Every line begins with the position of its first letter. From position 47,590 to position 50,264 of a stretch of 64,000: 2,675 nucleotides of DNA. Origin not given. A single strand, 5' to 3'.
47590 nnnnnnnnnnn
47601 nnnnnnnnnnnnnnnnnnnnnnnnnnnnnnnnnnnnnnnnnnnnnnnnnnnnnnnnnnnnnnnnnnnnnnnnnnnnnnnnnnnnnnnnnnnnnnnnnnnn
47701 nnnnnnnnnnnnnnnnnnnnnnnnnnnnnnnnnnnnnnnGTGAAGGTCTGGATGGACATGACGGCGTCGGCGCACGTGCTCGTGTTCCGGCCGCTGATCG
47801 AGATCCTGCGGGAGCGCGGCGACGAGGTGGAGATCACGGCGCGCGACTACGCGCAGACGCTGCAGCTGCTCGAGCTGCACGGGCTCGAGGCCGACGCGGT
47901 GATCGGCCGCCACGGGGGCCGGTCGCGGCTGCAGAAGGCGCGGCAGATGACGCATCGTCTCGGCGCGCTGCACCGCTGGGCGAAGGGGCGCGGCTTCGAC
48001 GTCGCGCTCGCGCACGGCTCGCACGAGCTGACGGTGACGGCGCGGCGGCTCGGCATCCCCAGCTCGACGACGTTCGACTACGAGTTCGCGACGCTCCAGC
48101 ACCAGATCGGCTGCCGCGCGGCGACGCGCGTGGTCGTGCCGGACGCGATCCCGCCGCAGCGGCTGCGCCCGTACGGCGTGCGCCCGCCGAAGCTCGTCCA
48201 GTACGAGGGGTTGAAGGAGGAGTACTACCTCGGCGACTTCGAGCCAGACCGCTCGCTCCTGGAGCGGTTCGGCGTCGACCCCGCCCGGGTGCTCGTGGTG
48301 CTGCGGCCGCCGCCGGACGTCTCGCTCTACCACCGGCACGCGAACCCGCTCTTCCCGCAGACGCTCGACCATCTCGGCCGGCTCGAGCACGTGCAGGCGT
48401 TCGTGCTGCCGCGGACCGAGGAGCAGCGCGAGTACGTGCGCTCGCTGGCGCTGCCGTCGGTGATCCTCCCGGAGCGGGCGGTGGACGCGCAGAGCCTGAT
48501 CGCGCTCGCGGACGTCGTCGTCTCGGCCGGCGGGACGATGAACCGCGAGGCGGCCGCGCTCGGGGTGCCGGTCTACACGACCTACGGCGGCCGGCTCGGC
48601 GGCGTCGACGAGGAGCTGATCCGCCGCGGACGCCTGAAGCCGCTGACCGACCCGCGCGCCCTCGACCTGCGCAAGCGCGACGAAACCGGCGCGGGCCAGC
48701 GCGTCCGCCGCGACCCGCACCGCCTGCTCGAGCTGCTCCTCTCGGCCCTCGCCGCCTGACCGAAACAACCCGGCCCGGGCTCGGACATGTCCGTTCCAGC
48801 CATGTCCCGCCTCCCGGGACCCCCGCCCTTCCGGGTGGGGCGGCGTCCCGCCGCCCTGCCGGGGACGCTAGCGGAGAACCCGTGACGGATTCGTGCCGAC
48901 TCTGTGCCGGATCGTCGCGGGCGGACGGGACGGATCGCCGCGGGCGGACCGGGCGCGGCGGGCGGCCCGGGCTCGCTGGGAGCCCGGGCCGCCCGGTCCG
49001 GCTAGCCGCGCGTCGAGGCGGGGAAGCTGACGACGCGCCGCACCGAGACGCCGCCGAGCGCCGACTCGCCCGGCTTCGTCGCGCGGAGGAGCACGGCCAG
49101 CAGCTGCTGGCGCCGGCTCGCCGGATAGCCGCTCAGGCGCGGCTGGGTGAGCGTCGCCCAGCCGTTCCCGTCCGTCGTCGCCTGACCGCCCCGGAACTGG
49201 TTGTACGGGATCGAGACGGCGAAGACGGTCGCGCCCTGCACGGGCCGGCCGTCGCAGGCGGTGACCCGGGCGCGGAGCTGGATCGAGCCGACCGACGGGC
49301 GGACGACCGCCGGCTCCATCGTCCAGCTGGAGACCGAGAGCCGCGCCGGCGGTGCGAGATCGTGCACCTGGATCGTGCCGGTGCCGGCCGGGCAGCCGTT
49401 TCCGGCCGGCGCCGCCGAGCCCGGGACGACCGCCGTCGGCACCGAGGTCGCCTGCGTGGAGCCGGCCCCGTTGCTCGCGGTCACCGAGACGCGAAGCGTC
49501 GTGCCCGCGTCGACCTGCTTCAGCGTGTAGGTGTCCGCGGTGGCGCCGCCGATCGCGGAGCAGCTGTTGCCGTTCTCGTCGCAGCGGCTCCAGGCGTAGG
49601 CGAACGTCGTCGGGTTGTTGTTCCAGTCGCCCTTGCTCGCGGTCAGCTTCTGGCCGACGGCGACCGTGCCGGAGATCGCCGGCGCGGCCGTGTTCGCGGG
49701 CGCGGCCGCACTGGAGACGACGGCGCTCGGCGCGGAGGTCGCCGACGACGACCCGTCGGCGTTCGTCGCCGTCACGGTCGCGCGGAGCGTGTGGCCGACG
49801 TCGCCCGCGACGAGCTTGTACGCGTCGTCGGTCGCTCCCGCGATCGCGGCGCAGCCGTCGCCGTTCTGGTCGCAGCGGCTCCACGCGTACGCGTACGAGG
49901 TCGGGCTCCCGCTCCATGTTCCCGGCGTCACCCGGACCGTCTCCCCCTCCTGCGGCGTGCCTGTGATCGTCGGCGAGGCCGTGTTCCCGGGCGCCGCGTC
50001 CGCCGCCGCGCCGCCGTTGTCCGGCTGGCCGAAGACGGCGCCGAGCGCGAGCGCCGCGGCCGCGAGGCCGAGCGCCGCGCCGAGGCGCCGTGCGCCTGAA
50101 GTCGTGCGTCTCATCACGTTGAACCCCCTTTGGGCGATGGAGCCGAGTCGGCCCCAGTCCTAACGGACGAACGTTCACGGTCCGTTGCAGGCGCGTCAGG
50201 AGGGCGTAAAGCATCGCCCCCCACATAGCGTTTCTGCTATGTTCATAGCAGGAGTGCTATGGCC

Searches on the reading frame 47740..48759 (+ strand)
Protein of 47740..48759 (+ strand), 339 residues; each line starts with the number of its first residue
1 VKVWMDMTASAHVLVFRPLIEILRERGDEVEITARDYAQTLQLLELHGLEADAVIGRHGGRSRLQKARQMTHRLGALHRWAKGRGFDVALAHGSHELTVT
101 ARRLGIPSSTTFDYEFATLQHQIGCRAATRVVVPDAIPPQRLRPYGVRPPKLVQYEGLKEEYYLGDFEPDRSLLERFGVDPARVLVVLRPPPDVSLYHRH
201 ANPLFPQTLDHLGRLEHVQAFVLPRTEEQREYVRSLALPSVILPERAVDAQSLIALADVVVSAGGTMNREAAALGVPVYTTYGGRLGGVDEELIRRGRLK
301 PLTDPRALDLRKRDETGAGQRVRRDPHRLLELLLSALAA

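Call 74: search_protein_families(library=pfam, max_evalue=0.00001, proteins=[window:47740-48759:+])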
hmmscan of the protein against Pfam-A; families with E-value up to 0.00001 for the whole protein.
window:47740-48759:+ (339 aa): 1 family
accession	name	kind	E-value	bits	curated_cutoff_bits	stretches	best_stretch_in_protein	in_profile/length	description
PF04007.18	DUF354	-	2.9e-44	152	22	1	1-304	1-308/349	Protein of unknown function (DUF354)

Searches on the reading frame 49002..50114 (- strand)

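Call 74: search_protein_families(library=pfam, max_evalue=0.00001, proteins=[window:49002-50114:-])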
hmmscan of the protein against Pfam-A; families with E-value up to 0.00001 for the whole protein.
window:49002-50114:- (370 aa): 2 families
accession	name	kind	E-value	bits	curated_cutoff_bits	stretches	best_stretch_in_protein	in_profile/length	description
PF23197.1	IG_AIR9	-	5.1e-14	52.3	27.5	1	49-123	6-79/87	AIR9 A9 domain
PF16709.11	SCAB-Ig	-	1.2e-06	28.9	27.6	0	165-230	22-86/98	Ig domain of plant-specific actin-binding protein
